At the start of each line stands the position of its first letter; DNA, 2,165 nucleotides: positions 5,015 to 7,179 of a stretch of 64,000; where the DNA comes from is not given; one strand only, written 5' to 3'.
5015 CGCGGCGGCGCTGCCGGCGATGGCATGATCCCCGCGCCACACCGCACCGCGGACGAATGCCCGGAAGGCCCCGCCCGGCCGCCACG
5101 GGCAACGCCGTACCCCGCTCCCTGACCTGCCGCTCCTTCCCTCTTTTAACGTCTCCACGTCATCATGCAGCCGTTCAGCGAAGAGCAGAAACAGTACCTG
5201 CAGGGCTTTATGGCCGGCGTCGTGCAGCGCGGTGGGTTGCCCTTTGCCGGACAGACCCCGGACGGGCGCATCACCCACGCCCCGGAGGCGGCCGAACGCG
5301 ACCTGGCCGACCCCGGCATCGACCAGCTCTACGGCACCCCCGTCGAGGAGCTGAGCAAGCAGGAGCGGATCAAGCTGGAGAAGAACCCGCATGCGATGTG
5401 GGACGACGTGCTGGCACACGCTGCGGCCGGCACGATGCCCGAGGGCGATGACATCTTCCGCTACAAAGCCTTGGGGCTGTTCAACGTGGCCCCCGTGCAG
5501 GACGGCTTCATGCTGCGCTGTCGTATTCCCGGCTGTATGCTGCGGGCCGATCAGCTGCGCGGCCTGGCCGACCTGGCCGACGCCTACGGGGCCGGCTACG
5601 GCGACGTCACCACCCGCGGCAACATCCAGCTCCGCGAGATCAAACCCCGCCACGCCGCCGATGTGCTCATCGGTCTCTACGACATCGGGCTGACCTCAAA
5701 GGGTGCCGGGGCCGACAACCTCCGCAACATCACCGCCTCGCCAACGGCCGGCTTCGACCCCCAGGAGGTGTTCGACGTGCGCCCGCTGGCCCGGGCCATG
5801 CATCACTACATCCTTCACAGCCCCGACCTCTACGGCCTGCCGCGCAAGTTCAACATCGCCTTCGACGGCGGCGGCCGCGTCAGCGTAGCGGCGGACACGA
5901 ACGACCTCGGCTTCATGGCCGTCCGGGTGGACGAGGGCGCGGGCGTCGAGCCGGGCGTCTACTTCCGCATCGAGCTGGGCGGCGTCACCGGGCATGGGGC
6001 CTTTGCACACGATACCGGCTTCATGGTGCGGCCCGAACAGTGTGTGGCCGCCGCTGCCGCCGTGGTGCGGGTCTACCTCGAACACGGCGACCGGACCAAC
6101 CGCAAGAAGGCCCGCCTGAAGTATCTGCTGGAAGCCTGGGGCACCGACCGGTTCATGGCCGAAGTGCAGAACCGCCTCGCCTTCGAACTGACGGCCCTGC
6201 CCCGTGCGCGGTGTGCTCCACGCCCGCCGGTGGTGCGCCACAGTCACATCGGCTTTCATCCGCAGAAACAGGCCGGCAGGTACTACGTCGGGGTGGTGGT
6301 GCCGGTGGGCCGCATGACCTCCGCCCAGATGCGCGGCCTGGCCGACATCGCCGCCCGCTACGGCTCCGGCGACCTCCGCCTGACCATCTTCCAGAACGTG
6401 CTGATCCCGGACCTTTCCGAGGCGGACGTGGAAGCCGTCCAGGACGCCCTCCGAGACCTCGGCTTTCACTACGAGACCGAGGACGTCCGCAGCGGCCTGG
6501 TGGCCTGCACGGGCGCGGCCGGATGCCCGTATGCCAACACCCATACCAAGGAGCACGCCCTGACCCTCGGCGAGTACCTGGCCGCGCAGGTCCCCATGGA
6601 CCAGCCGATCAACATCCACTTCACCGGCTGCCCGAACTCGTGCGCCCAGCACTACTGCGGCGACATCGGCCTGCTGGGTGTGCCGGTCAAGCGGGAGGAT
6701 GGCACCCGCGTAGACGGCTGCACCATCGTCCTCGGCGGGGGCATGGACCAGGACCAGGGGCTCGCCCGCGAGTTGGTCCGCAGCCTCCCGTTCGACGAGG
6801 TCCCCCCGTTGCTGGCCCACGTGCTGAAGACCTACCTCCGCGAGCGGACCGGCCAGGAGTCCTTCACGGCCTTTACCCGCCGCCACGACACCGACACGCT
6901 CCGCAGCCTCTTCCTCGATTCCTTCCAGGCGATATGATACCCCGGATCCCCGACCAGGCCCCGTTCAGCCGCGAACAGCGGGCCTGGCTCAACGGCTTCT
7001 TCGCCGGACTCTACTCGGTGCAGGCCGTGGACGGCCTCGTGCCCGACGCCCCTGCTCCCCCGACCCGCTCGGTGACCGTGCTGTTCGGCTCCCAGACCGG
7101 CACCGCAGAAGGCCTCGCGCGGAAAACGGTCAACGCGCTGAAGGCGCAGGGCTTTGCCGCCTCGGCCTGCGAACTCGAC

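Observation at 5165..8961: Nitrite-reductase module built from a hemoprotein plus a split CysJ-like flavoprotein, all sharing one N-terminal peptide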

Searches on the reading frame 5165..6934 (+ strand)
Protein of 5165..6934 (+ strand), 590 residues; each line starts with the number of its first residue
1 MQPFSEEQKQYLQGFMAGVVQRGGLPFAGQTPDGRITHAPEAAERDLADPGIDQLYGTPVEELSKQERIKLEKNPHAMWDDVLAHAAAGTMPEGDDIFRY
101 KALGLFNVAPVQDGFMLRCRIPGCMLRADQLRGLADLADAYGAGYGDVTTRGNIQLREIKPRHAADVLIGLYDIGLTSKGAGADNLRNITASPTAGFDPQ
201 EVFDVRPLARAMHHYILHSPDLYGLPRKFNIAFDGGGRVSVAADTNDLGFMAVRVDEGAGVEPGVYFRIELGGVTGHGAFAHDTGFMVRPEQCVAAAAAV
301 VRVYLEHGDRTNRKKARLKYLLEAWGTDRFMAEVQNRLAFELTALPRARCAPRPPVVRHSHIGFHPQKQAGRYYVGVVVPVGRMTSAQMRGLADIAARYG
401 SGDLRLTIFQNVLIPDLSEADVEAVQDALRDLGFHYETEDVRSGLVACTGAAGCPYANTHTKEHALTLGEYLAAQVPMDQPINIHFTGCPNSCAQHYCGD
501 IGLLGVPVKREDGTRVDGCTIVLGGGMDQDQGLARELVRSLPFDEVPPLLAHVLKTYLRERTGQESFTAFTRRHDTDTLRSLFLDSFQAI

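Call 8: search_protein_families(library=ncbifam, proteins=[window:5165-6934:+], max_evalue=0.01)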
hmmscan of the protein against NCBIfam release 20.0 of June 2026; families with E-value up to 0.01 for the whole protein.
window:5165-6934:+ (590 aa): 10 families
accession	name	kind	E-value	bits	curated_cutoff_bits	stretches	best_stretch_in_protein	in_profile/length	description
NF007126.0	PRK09567.1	equivalog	6.5e-253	840.2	523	1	2-583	5-587/595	NirA family protein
NF007125.0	PRK09566.1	equivalog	1.8e-112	376.4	594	1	61-555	10-503/513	ferredoxin--nitrite reductase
TIGR02435.1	CobG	equivalog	3.3e-107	358.8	234.8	1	104-507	7-385/388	precorrin-3B synthase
NF010029.0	PRK13504.1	equivalog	1.8e-56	191.7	457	2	225-576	215-563/575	NADPH-dependent assimilatory sulfite reductase hemoprotein subunit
TIGR02041.1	CysI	equivalog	9.7e-43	146.4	756.55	2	225-574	194-538/541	assimilatory sulfite reductase (NADPH) hemoprotein subunit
TIGR02042.1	sir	equivalog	5.4e-41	140.4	731.5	2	225-582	223-577/581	sulfite reductase, ferredoxin dependent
TIGR02912.1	sulfite_red_C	equivalog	7.5e-24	84.3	324.1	2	364-521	12-176/314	sulfite reductase subunit C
TIGR02066.1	dsrB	equivalog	2.7e-14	52.9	341.5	1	383-506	40-168/341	dissimilatory-type sulfite reductase subunit beta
TIGR02064.1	dsrA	equivalog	7.1e-13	48.2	392.85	2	371-506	80-222/402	dissimilatory-type sulfite reductase subunit alpha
TIGR02374.1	nitri_red_nirB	equivalog_domain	1.4e-09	37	578.35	1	371-506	558-693/794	nitrite reductase large subunit NirB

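Call 9: search_protein_families(library=pfam, proteins=[window:5165-6934:+], max_evalue=0.01)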
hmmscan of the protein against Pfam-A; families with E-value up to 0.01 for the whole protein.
window:5165-6934:+ (590 aa): 2 families
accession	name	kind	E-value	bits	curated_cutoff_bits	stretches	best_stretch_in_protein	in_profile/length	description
PF01077.27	NIR_SIR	-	9.5e-52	175.1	27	2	183-339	2-155/158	Nitrite and sulphite reductase 4Fe-4S domain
PF03460.22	NIR_SIR_ferr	-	3e-42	142.6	24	2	365-431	1-68/69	Nitrite/Sulfite reductase ferredoxin-like half domain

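Call 33: find_related_loci(query=A1, collection=genome_contigs, flank=9000)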
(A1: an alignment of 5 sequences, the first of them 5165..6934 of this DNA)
Query A1 (590 aa) in genome_contigs; peptide patterns used: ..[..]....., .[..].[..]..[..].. (x = any residue, [..] = any of these).
600 stretches matched a pattern (row limit reached: there are more); 595 encode a relative of the query (tblastn E <= 1e-3); the best 80 are kept; 80 distinct loci.
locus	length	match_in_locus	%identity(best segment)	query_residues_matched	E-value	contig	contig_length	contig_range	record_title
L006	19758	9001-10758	81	1-586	0e+0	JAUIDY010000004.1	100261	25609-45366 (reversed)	MAG: Rhodothermia bacterium isolate 8_bin.12 NODE_366_length_100261_cov_1.346985, whole genome shotgun sequence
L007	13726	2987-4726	57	1-583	0e+0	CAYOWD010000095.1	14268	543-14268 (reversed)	MAG TPA_asm: uncultured Salinivenus sp. isolate SRP185896_co2_13 genome assembly, contig: NODE_3931_length_14268_cov_5.2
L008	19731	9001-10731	58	2-583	0e+0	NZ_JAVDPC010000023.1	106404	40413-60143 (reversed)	Cerasicoccus frondis strain NBRC 105381 contig23, whole genome shotgun sequence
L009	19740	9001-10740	56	2-585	0e+0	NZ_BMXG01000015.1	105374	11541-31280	Cerasicoccus arenae strain KCTC 12870 sequence15, whole genome shotgun sequence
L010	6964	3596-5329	57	2-583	0e+0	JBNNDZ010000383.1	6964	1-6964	MAG: Puniceicoccales bacterium isolate JB028 k141_334740, whole genome shotgun sequence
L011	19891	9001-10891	56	2-583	0e+0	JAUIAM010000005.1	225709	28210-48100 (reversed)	MAG: Verrucomicrobiia bacterium isolate 5_bin.45 NODE_79_length_225709_cov_1.656090, whole genome shotgun sequence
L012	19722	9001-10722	55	2-583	0e+0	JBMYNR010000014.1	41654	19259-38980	MAG: Opitutales bacterium isolate ME_XS_2307_bin_81 ME_XS_2307_bin_81_13, whole genome shotgun sequence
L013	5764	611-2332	54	2-583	0e+0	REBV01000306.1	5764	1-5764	MAG: Puniceicoccaceae bacterium isolate LCM1.Bin39 NODE_21047_length_5764_cov_5.42512, whole genome shotgun sequence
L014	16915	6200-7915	54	4-583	0e+0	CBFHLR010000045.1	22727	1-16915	MAG: Coraliomargarita sp. isolate AGTU_34_bin_27_permissive genome assembly, contig: AGTU_34_bin_27_permissive_c45, whol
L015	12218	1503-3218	54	4-583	0e+0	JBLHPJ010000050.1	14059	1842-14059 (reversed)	MAG: Yoonia sp. isolate 3300055526_84 Ga0535637_0005961, whole genome shotgun sequence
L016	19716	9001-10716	55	4-583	0e+0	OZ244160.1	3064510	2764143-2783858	MAG: Coraliomargarita sp. isolate 20aeb1fd-2688-4add-a4c6-eb4eb93576eb genome assembly, chromosome: 1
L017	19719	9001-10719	55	4-581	0e+0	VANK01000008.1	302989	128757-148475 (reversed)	Acidobacteria bacterium AB60 NODE_8_length_302989_cov_34.9646_ID_1534, whole genome shotgun sequence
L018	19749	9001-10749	53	4-583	0e+0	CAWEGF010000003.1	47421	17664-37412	MAG: uncultured Verrucomicrobiae bacterium isolate MFD01213.bin.2.98 genome assembly, contig: contig_11512, whole genome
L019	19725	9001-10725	53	2-582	0e+0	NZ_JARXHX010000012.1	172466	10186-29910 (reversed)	Pelagicoccus sp. SDUM812002 scaffold_12_length=172467, whole genome shotgun sequence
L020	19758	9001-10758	52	2-585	0e+0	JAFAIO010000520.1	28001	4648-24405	MAG: Verrucomicrobiota bacterium isolate CP_BE_BS_R1_1 BE_BS_R1_k147_2819284, whole genome shotgun sequence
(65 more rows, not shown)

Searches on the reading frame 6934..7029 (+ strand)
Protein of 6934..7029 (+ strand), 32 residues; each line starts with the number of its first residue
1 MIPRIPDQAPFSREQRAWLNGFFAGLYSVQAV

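Call 70: search_protein_representatives(alignment_id=A3)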
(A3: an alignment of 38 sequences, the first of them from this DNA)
Query: 38 sequences, 30 profile positions. Proteins with E-value up to 0.001 (for the whole library): 986; up to 1e-10: 256; up to 1e-30: 0. The best 150 are listed.
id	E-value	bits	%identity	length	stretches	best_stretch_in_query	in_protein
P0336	1.3e-14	69.0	-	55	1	1-29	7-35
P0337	1.4e-14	68.9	-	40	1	1-29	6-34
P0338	6.1e-14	66.8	-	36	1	1-30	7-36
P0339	8.5e-14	66.4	-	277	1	1-29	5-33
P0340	9.6e-14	66.2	-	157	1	1-29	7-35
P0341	1.1e-13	66.0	-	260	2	1-28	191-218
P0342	1.1e-13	66.0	-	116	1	1-28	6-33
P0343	1.2e-13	65.9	-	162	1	1-29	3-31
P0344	1.3e-13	65.8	-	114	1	1-28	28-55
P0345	1.4e-13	65.7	-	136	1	1-29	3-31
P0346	1.8e-13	65.4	-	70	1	1-29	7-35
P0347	2.2e-13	65.1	-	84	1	1-28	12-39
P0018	2.3e-13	65.0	-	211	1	1-29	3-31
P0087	2.4e-13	64.9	-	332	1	1-29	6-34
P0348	2.5e-13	64.9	-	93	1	1-29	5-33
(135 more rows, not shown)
